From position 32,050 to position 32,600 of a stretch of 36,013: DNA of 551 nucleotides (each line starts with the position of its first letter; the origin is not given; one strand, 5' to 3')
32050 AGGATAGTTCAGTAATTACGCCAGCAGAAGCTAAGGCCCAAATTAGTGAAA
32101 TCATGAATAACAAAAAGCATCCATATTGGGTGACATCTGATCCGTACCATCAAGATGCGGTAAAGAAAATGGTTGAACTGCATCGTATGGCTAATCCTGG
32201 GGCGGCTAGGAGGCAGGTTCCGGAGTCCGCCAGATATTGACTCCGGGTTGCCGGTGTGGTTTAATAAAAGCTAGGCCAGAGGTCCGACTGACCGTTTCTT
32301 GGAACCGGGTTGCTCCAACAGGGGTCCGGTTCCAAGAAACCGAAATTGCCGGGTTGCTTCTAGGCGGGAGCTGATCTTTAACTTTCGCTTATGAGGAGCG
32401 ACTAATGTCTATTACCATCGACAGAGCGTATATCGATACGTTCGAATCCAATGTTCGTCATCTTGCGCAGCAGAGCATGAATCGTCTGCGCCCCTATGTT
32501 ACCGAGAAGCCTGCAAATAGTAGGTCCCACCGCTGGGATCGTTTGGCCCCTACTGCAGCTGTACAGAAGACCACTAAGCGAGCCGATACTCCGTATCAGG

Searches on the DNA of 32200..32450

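Call 78: search_rna_families(source=window, start=32200, end=32450, threshold=evalue, max_evalue=1)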
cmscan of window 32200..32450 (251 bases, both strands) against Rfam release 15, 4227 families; matches with E-value up to 1: 0.
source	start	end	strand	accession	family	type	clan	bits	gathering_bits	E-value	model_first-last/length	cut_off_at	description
